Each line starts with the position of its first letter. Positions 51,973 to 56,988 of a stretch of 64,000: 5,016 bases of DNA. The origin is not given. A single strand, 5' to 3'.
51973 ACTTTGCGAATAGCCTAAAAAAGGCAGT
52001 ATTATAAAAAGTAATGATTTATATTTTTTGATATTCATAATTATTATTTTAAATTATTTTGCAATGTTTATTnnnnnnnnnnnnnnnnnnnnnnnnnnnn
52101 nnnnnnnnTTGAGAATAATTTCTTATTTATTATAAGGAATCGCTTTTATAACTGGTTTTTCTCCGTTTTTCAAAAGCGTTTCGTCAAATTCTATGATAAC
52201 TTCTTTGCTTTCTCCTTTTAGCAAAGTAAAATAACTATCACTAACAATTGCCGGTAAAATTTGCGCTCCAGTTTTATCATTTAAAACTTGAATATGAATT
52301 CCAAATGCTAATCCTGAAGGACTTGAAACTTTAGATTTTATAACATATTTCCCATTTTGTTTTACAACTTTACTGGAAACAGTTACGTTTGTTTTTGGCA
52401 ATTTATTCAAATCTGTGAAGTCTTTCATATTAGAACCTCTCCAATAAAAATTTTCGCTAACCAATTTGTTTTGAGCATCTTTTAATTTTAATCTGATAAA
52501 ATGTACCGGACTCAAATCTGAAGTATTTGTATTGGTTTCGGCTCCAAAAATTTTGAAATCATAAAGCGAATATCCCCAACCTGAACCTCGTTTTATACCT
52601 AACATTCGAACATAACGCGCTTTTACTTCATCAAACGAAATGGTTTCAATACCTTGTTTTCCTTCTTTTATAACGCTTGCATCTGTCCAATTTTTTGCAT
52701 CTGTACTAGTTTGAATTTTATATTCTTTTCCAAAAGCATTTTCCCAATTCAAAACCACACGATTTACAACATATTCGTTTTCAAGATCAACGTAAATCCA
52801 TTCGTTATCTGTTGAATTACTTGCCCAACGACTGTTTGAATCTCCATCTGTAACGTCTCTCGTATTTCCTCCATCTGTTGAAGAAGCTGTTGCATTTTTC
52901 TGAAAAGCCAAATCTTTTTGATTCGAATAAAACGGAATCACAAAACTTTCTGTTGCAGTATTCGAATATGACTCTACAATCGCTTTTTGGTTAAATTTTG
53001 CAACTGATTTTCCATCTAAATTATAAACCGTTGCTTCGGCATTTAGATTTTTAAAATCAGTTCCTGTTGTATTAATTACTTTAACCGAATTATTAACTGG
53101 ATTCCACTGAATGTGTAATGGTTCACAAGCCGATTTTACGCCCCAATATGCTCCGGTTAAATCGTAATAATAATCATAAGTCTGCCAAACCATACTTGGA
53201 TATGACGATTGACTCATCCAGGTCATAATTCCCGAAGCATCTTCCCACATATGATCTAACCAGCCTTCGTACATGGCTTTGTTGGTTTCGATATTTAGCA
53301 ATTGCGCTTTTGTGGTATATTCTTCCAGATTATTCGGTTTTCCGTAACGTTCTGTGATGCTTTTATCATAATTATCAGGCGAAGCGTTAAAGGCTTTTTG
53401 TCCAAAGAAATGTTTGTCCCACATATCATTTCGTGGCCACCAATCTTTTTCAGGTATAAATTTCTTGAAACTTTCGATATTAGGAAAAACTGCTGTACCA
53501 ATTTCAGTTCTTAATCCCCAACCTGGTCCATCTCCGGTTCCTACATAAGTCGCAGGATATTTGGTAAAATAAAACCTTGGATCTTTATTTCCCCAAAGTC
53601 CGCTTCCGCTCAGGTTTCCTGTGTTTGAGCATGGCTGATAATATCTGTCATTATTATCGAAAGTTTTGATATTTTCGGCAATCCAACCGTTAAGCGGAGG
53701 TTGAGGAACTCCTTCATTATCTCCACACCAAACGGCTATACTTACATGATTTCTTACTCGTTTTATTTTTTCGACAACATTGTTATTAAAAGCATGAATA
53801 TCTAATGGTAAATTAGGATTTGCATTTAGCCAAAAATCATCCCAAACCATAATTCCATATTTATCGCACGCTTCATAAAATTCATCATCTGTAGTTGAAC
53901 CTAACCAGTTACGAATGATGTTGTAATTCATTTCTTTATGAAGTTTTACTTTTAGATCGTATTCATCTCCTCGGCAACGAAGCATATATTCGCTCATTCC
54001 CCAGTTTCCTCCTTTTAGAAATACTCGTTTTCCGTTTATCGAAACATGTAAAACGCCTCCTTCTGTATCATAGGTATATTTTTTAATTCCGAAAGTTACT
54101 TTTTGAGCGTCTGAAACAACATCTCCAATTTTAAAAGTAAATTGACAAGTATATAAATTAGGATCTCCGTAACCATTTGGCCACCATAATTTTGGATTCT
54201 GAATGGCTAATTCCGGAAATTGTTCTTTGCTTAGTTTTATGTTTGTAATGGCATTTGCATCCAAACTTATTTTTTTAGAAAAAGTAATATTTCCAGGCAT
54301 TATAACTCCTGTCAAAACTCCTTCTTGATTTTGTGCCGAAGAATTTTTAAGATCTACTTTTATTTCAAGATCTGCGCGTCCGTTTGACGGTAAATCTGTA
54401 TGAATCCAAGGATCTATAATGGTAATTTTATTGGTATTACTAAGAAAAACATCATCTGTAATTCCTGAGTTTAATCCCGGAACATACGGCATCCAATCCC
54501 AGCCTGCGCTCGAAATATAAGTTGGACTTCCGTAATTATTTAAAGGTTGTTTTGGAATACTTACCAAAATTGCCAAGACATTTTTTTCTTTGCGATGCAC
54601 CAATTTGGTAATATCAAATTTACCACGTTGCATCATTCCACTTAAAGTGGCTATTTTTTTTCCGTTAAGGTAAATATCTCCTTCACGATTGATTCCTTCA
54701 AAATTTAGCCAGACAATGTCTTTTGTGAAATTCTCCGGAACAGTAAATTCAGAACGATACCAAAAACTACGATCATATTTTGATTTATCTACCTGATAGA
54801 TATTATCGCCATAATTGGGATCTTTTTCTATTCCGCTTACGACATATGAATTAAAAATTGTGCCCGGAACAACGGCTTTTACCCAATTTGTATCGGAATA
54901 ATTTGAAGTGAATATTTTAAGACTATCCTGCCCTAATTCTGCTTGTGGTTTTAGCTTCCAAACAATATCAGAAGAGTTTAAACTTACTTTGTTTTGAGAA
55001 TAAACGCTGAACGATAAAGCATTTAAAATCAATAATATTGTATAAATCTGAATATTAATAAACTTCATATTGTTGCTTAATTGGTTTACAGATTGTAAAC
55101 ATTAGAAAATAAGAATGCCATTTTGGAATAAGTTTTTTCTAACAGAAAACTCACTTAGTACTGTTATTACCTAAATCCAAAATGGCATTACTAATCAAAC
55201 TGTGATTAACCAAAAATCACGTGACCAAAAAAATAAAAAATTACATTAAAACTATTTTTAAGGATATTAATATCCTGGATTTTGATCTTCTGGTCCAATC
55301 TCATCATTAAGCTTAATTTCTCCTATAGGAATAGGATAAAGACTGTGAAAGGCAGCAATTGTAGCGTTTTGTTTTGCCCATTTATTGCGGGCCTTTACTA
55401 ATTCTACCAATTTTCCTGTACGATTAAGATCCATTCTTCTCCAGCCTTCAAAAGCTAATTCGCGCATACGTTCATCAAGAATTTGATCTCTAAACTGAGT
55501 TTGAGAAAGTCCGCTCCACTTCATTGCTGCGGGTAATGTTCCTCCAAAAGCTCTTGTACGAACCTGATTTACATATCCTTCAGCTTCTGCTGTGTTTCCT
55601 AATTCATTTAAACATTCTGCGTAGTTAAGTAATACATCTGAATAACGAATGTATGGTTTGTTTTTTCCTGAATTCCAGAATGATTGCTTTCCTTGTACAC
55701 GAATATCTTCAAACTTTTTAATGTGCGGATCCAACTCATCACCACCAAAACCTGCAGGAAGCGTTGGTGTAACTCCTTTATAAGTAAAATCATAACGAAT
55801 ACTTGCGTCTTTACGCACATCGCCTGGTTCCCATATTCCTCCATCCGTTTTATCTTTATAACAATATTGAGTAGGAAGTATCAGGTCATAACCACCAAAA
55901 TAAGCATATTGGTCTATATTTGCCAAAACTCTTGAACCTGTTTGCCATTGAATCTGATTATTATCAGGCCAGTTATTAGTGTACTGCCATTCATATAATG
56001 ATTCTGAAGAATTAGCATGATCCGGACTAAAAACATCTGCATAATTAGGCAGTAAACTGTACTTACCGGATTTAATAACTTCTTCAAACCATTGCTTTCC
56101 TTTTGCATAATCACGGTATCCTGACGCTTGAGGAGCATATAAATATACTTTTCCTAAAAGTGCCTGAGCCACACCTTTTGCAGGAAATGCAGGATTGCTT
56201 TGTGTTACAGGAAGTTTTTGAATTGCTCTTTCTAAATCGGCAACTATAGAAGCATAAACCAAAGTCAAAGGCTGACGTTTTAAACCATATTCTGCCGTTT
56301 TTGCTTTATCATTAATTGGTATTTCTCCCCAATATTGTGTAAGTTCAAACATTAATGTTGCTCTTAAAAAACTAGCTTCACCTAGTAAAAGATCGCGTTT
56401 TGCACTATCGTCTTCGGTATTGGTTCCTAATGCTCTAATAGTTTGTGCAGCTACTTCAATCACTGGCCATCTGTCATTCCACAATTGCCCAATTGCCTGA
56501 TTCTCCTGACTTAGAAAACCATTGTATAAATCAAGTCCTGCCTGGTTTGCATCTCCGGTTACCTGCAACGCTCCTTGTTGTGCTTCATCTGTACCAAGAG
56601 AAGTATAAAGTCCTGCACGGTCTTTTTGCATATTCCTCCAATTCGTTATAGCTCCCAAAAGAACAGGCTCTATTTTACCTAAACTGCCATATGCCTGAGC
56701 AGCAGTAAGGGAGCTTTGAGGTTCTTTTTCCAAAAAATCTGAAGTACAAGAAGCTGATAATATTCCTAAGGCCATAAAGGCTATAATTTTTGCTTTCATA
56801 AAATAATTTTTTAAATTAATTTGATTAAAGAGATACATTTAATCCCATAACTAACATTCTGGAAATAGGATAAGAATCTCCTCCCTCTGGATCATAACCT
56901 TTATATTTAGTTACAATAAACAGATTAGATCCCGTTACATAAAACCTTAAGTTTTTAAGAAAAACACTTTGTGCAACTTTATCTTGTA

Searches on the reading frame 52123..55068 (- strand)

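Call 90: search_protein_families(library=pfam, proteins=[window:52123-55068:-], max_evalue=0.000001)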
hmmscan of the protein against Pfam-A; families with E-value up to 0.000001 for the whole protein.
window:52123-55068:- (981 aa): 6 families
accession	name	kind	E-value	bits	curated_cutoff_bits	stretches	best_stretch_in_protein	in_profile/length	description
PF22633.2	F5_F8_type_C_2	-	2.2e-24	86.3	27.8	1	739-822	2-91/91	NedA-like, galactose-binding domain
PF00754.31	F5_F8_type_C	-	5.6e-24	85.1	28.2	1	726-836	2-124/127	F5/8 type C domain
PF22666.2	Glyco_hydro_2_N2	-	1.2e-21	78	27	1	58-196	7-160/167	Glycosyl hydrolase 2 galactose-binding domain-like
PF18368.7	Ig_GlcNase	-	9.7e-18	64.7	26.3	1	873-975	1-99/105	Exo-beta-D-glucosaminidase Ig-fold domain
PF00703.27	Glyco_hydro_2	-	1.2e-17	65.1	23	1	217-329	3-109/109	Glycosyl hydrolases family 2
PF02837.24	Glyco_hydro_2_N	-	5.1e-09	36.7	28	1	73-169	38-133/169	Glycosyl hydrolases family 2, sugar binding domain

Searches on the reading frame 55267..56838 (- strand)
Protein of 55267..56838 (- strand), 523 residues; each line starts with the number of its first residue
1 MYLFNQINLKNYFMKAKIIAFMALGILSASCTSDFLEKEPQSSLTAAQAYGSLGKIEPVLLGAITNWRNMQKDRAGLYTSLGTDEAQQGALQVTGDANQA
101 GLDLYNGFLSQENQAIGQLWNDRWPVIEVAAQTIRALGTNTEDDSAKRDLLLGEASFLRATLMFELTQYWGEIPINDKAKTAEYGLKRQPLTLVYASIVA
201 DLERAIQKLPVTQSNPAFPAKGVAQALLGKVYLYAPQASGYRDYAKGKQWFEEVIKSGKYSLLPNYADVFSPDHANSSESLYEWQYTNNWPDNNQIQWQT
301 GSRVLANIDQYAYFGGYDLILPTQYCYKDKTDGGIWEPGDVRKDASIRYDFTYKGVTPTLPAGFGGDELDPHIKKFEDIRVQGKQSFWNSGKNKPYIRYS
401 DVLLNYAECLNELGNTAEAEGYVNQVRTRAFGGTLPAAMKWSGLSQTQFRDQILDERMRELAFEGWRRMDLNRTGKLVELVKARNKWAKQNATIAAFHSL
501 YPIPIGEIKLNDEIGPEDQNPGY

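Call 90: search_protein_families(library=pfam, proteins=[window:55267-56838:-], max_evalue=0.000001)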
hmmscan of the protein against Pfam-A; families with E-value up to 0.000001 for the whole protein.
window:55267-56838:- (523 aa): 2 families
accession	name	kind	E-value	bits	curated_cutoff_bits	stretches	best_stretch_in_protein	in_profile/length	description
PF07980.17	SusD_RagB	-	3e-37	129.3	23.1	1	333-523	91-297/297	SusD family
PF14322.12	SusD-like_3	-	5.6e-17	63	27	1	34-233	1-191/191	Starch-binding associating with outer membrane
